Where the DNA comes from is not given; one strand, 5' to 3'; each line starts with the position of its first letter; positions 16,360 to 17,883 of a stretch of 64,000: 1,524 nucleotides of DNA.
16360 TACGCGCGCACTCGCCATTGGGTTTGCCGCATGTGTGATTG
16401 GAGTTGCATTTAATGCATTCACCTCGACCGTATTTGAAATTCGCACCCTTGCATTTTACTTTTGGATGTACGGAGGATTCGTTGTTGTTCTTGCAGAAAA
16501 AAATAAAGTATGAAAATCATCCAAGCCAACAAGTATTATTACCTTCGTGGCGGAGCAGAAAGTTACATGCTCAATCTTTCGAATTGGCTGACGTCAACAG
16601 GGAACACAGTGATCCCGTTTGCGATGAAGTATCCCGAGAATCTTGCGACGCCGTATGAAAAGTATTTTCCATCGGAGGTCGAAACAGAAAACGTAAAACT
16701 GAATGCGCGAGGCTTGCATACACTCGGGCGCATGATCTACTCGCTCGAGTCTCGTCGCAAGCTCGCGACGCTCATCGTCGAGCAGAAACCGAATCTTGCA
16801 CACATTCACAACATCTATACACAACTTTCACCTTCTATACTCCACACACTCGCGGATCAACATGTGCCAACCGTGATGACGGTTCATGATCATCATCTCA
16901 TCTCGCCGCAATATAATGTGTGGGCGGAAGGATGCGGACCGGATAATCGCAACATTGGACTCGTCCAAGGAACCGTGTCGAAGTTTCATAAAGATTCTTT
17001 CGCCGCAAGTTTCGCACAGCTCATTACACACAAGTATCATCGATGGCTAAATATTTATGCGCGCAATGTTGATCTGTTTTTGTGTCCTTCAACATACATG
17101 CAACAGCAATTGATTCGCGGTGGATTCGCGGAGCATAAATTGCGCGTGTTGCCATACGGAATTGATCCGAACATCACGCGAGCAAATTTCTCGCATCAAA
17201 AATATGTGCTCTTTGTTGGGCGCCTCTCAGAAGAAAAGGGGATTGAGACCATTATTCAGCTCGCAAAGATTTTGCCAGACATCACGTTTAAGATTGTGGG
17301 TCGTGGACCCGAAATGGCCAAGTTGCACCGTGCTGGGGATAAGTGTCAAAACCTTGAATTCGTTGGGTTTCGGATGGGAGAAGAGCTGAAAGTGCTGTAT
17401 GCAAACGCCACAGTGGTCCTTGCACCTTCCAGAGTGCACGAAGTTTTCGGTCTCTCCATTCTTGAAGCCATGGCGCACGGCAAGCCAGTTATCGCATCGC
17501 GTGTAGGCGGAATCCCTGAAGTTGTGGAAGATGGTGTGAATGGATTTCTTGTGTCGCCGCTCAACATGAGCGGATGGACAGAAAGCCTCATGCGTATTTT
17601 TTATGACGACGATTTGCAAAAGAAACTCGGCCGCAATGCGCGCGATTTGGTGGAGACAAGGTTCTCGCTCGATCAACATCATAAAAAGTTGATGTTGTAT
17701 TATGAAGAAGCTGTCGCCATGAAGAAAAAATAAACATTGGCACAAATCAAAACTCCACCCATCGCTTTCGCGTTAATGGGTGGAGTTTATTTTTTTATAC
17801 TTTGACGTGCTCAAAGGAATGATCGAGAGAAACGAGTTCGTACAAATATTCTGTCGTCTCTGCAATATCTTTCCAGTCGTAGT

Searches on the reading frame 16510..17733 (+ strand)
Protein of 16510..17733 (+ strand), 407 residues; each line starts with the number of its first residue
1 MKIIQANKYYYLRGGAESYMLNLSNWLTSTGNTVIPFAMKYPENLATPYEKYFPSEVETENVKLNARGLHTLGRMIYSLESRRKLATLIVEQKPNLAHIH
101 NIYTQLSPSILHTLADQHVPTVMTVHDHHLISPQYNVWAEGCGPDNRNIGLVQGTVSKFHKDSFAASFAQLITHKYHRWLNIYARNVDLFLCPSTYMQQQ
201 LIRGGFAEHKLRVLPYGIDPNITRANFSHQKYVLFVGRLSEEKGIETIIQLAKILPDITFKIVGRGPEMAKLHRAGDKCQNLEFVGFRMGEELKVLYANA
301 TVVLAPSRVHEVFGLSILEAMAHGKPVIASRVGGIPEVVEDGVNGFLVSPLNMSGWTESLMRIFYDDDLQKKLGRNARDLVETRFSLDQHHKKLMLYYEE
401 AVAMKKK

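Call 11: search_protein_families(library=pfam, proteins=[window:16510-17733:+], max_evalue=0.01)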
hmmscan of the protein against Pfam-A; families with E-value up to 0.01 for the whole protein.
window:16510-17733:+ (407 aa): 6 families
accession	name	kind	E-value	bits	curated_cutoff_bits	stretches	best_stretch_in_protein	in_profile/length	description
PF00534.26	Glycos_transf_1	-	9.3e-37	126.6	26.4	1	228-379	13-171/172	Glycosyl transferases group 1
PF13692.12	Glyco_trans_1_4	-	2.2e-32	112.7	27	1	231-363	2-139/142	Glycosyl transferases group 1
PF13439.12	Glyco_transf_4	-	1.5e-19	71.1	28.5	1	14-221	2-169/170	Glycosyltransferase Family 4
PF13579.12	Glyco_trans_4_4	-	1.3e-10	42.3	29.7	1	14-217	1-158/158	Glycosyl transferase 4-like domain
PF20706.3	GT4-conflict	-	2.9e-07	30.3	26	1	229-346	196-327/385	Family 4 Glycosyltransferase in conflict systems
PF13524.12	Glyco_trans_1_2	-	1.1e-06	29.1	25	1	249-393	6-141/144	Glycosyl transferase-like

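Call 14: find_encoding_contigs(protein=window:16510-17733:+, flank=10000, max_places=10)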
Protein window:16510-17733:+ (407 aa): no gene with exactly this product is on record in the collection.
